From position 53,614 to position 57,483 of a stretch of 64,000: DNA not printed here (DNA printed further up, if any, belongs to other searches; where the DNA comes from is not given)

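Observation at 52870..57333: Giant (1487-aa) lipoprotein carrying a PGRP-type peptidoglycan amidase domain, sitting next to a tRNA gene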

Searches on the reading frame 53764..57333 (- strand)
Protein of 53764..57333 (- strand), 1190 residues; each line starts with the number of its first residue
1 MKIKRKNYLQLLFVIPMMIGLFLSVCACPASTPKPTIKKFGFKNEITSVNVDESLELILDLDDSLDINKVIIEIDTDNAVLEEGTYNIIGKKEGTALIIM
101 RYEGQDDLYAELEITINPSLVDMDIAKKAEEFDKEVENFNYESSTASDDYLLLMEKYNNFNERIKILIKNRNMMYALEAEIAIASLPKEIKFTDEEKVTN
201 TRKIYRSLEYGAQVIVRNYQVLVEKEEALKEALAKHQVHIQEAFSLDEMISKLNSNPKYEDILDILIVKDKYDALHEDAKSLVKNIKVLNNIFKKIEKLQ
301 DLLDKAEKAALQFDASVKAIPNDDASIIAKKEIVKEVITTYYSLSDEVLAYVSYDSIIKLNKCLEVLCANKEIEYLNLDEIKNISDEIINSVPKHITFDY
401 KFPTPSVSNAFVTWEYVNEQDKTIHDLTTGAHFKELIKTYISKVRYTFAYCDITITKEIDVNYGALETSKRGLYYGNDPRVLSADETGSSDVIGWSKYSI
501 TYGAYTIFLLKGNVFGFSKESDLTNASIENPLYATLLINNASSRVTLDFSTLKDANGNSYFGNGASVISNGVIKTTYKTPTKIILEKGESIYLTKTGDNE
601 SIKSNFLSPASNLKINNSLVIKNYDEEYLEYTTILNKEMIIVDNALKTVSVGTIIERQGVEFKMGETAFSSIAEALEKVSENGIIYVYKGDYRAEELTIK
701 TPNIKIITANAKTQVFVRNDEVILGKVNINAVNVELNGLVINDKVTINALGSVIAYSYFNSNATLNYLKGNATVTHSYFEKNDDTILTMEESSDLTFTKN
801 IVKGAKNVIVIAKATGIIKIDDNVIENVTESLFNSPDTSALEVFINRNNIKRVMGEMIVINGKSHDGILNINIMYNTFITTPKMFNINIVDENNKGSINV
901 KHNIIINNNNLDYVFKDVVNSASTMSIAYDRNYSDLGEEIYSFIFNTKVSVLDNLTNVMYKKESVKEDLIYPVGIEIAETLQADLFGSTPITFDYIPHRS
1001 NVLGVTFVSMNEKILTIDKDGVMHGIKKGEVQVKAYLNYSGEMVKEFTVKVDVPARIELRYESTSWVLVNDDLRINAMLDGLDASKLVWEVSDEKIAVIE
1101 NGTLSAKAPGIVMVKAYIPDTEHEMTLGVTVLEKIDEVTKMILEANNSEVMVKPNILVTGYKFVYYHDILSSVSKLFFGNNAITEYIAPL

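Call 36: search_protein_representatives(protein=window:53764-57333:-)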
Query: 1190 residues. Proteins with E-value up to 0.001 (for the whole library): 964; up to 1e-10: 188; up to 1e-30: 13. The best 150 are listed.
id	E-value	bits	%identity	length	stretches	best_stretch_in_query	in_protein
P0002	0.0e+00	1650.3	67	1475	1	20-1190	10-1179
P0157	1.9e-132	459.8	100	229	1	741-968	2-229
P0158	1.6e-59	218.3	29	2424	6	352-632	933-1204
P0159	8.0e-49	182.9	98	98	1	1-92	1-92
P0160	1.6e-46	175.3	25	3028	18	996-1119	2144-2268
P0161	2.3e-45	171.5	26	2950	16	992-1145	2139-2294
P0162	9.8e-42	159.5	27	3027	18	990-1139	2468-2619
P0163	4.6e-41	157.2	27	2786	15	1003-1138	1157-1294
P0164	1.4e-38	149.0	25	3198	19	992-1114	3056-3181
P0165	8.0e-35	136.6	28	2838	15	960-1115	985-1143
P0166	2.9e-32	128.1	28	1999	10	991-1137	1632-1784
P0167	3.2e-32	128.0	26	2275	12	996-1138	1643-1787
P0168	1.7e-31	125.5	26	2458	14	983-1140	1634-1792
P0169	3.0e-30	121.4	24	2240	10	999-1157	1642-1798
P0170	9.8e-30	119.7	26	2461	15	993-1153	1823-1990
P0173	8.0e-28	113.4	27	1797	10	971-1113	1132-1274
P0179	1.3e-20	89.5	27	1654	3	518-1186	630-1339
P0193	1.1e-18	83.2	29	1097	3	926-1162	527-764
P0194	1.2e-18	83.0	31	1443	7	182-310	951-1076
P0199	1.3e-17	79.6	27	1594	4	645-1179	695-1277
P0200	1.5e-17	79.4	26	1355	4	841-1167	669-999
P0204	4.4e-17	77.8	30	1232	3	381-621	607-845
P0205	6.3e-17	77.3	33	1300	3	378-628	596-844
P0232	1.8e-14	69.2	26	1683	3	818-1189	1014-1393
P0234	3.1e-14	68.4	26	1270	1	385-711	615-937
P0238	4.7e-14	67.8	29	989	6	966-1132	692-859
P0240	5.2e-14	67.7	27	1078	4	635-774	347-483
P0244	6.7e-14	67.3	27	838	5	981-1132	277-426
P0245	9.5e-14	66.8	34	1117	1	997-1190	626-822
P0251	2.4e-13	65.5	27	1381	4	907-1164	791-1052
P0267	1.1e-12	63.3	26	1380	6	988-1132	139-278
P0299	9.4e-12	60.2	27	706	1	816-1160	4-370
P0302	1.1e-11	60.0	33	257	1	386-601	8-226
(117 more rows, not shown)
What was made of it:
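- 53938..54381 (-): Tandem Big_2 Ig-like domains, aa ~985-1132. This is the most widely shared part of the N-terminal 1190 aa, matching hundreds of large proteins (call 36).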

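Call 66: predict_structure(alignment_id=A4)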
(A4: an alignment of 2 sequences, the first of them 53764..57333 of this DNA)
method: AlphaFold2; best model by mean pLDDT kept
length: 1190 residues; sequences in the alignment: 2
mean_pLDDT: 34.6   pTM: 0.28
mean pLDDT of the five models: 34.6, 32.7, 30.0, 28.9, 27.5
residues with pLDDT >= 90: 0; 70-90: 0; 50-70: 114; < 50: 1076
segments of 3 or more residues with pLDDT < 50: 1-130, 135-151, 157-307, 309-696, 700-727, 814-816, 822-824, 829-831, 836-1087, 1101-1104, 1110-1190
pLDDT, mean of each block of 10 residues (from residue 1): 23 28 26 27 30 30 34 30 27 31 32 31 42 47 42 48 39 35 31 37 36 27 28 27 29 32 29 31 30 39 47 41 42 43 36 40 45 37 35 24 25 39 39 34 34 32 27 24 27 26 27 26 28 29 30 34 31 27 30 31 29 30 31 28 25 24 28 39 38 43 42 25 45 53 56 52 58 55 60 55 56 52 49 49 43 35 39 33 34 34 28 23 22 24 21 22 23 22 22 21 28 29 35 31 33 34 29 29 43 55 50 47 42 42 33 35 28 27 24
secondary structure, 60 per line:
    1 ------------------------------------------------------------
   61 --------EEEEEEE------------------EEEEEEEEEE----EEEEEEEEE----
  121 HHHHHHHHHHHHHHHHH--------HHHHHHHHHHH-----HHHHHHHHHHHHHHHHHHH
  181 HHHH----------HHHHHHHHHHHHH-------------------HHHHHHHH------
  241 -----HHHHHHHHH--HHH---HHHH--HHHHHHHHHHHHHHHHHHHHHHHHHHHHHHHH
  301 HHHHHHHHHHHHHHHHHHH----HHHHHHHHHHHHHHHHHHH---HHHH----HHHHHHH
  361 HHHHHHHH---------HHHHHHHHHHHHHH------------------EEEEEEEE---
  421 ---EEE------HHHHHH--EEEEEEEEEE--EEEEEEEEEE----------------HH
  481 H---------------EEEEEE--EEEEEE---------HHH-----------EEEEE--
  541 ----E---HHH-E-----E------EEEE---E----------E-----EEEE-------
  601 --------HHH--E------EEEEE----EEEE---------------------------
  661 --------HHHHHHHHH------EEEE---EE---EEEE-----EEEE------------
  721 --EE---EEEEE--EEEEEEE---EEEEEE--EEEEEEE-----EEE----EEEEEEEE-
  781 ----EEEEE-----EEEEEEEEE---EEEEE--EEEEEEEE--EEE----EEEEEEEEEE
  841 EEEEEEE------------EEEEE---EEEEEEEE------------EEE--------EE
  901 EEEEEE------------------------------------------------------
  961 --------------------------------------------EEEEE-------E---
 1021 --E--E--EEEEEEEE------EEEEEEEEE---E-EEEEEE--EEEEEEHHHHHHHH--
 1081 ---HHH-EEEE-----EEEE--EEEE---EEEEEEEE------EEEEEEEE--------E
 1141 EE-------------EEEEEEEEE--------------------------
elements in order (helices of 4 or more, strands of 3 or more residues): E69-75 E94-103 E108-116 H121-137 H146-156 H162-184 H195-207 H227-234 H246-254 H263-266 H269-319 H324-342 H346-349 H354-368 H378-391 E410-417 E424-426 H433-438 E441-450 E453-462 E497-502 E505-510 E534-538 E566-569 E590-593 E621-625 E630-633 H669-677 E684-687 E696-699 E705-708 E728-732 E735-741 E745-750 E753-759 E765-767 E772-779 E785-789 E795-803 E807-811 E814-821 E824-826 E831-847 E860-864 E868-875 E888-890 E899-906 E1005-1009 E1029-1036 E1043-1051 E1057-1062 E1065-1070 H1071-1078 E1088-1091 E1097-1100 E1103-1106 E1110-1117 E1124-1131 E1140-1142 E1156-1164
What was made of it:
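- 56980..57228 (-): N-terminal beta domain, aa ~36-118, probably Ig-like. Beta strands appear in a low-confidence AF2 model (call 66).
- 56149..56973 (-): Alpha-helical region, aa 121-395. AF2 secondary structure shows helices 121-391 (call 66).
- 54454..55413 (-): Asn/Ile/Val-rich repeat region, aa 641-960, possibly a right-handed beta-helix. AF2 shows a ladder of short strands at pLDDT 50-60 (call 66).
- On Right-handed beta-helix (PF13229) for aa 641-960: AF2 shows a beta ladder at pLDDT 50-60 only (call 66).
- Checked: The AF2 model of aa 1-1190 is unusable (pLDDT 34.6); it only suggests helices at aa 121-391 and a beta ladder at aa ~684-906 with pLDDT 50-60 (call 66).
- The stalk fold assignments are weak (call 66).
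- Tried and rejected: AF2 of aa 1-1190 from a 2-sequence alignment. pLDDT was 34.6, unusable for fold search (call 66).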

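Call 67: search_protein_families(library=pfam, proteins=[P0158, P0179, P0199, P0204, P0234, P0194], max_evalue=0.001)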
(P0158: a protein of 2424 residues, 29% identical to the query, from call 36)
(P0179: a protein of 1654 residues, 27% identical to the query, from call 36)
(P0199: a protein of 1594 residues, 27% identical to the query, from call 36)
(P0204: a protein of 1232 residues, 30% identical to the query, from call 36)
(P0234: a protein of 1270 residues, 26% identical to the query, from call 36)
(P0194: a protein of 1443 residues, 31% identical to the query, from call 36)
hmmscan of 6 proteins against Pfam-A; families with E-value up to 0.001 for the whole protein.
P0158 (2424 aa): 3 families
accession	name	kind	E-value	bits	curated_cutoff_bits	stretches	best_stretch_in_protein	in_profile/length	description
PF09479.16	Flg_new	-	6.8e-77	254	27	7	331-398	2-65/65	Listeria-Bacteroides repeat domain (List_Bact_rpt)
PF02368.24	Big_2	-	4.6e-37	126.3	22.8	4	26-81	13-69/79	Bacterial Ig-like domain (group 2)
PF01510.30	Amidase_2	-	3.3e-21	76.4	26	1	2192-2321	5-130/131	N-acetylmuramoyl-L-alanine amidase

P0179 (1654 aa): 3 families
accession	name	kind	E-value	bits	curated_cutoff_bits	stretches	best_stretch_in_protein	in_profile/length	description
PF02368.24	Big_2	-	3.1e-58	194.1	22.8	4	1118-1194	1-78/79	Bacterial Ig-like domain (group 2)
PF01510.30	Amidase_2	-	6.6e-12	46.3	26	2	1362-1423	4-68/131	N-acetylmuramoyl-L-alanine amidase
PF22359.2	Big-like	-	1.2e-06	29.1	27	0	1152-1184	2-34/48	Bacterial Ig-like domain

P0199 (1594 aa): 5 families
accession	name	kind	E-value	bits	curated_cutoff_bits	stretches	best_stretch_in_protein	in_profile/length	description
PF02368.24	Big_2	-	2.4e-57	191.3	22.8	4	205-275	1-72/79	Bacterial Ig-like domain (group 2)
PF01510.30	Amidase_2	-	1.5e-14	54.9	26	1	1306-1512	5-130/131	N-acetylmuramoyl-L-alanine amidase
PF22359.2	Big-like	-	1.1e-06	29.2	27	1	1181-1224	2-45/48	Bacterial Ig-like domain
PF13229.12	Beta_helix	-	2.6e-06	27.6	25.9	2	454-614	11-142/158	Right handed beta helix region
PF20578.4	aBig_2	-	7.5e-05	22.9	27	0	1537-1589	32-86/89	Atrophied bacterial Ig domain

P0204 (1232 aa): 1 family
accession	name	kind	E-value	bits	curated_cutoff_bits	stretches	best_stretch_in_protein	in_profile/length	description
PF02638.21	GHL10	-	4.6e-55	187.3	27.9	1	63-381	2-297/311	Glycosyl hydrolase-like 10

P0234 (1270 aa): 1 family
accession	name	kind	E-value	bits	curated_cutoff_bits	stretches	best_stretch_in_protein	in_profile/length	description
PF02638.21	GHL10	-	1.5e-39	136.4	27.9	1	66-389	2-300/311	Glycosyl hydrolase-like 10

P0194 (1443 aa): 2 families
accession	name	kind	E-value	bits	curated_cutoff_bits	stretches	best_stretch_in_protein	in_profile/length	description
PF00082.27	Peptidase_S8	-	2.7e-35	122.5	21.8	1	165-424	3-288/288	Subtilase family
PF02368.24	Big_2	-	3.8e-07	30.4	22.8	0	1365-1427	3-66/79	Bacterial Ig-like domain (group 2)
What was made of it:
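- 56980..57228 (-): In relatives the first domain after the lipobox is Big_2, for example P0158 aa 26-81 (call 67).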
